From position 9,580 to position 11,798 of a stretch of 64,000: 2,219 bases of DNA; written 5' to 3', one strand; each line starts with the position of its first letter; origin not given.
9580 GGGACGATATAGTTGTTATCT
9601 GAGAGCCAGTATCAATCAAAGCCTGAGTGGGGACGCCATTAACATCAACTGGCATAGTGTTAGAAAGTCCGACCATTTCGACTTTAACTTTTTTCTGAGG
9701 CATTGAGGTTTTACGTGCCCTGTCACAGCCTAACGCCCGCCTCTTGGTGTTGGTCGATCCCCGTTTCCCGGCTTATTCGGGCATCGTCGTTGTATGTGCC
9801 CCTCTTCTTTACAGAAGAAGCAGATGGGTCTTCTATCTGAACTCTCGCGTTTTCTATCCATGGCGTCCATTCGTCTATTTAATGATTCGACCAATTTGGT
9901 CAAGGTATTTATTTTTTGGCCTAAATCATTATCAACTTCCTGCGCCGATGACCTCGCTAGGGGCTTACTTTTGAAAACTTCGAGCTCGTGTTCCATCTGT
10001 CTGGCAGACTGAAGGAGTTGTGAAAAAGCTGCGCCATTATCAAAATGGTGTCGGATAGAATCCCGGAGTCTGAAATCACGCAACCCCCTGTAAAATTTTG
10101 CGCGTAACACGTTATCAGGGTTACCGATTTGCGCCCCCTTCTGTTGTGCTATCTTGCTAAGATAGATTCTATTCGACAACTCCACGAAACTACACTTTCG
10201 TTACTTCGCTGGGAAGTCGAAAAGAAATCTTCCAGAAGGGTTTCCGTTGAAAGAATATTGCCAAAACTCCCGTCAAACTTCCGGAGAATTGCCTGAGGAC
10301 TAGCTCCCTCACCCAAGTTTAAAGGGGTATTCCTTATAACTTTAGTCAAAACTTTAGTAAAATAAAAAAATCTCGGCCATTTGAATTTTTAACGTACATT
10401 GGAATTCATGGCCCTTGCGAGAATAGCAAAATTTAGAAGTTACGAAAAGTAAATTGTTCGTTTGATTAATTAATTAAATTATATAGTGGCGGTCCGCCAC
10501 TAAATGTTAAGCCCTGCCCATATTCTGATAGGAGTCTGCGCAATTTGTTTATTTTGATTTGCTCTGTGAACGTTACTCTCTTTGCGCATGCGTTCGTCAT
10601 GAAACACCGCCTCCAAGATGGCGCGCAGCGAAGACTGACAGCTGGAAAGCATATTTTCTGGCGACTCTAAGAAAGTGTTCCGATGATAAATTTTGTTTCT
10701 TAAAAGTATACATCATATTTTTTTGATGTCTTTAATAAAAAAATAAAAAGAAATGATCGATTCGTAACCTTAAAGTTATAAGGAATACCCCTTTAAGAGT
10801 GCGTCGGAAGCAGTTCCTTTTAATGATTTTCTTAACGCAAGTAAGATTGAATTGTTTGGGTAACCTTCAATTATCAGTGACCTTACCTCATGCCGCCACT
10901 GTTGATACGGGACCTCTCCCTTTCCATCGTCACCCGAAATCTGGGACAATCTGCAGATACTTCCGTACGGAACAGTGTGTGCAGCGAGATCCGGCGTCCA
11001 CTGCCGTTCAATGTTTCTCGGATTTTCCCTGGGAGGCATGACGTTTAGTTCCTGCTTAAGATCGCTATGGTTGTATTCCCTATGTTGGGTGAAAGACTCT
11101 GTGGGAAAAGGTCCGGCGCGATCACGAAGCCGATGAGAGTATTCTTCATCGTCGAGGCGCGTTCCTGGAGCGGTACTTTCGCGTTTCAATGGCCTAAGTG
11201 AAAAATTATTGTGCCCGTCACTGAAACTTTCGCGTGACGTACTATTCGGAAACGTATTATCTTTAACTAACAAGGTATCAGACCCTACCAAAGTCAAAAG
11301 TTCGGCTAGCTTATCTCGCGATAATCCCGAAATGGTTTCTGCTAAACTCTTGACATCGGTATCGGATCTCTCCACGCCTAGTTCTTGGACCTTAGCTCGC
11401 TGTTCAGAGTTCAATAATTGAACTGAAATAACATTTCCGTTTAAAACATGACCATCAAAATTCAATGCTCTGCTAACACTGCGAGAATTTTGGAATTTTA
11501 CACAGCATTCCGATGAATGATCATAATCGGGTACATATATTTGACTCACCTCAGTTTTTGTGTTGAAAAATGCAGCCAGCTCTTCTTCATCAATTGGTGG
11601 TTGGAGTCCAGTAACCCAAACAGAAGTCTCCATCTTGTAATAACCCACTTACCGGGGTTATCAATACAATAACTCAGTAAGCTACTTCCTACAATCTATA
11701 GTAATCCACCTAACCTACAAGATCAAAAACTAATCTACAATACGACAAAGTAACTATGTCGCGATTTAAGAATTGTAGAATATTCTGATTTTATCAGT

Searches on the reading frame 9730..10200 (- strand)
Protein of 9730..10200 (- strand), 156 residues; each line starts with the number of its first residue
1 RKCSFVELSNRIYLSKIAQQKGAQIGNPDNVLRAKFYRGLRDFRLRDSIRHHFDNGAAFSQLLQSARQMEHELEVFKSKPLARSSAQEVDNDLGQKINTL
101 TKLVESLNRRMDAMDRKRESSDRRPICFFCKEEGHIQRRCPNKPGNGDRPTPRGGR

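Call 22: search_protein_families(library=pfam, proteins=[window:9730-10200:-], max_evalue=0.01)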
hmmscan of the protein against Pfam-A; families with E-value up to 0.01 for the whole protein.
window:9730-10200:- (156 aa): 2 families
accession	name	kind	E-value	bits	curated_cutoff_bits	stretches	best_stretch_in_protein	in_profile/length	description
PF00098.28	zf-CCHC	-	7.3e-05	23.1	20.8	1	126-142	2-18/18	Zinc knuckle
PF09966.14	DUF2200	-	0.0056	17.2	22.8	1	47-110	41-103/111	Uncharacterized protein conserved in bacteria (DUF2200)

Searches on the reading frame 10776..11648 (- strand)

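Call 22: search_protein_families(library=pfam, proteins=[window:10776-11648:-], max_evalue=0.01)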
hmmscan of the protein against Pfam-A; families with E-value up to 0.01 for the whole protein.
window:10776-11648:- (290 aa): 2 families
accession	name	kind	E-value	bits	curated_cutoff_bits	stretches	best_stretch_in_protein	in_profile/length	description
PF00076.28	RRM_1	-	1.2e-06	28.7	20.7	1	10-74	1-69/70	RNA recognition motif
PF23085.1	RRM_PARP14_3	-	0.0027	18.2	24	1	8-77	2-72/82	PARP14, third RRM domain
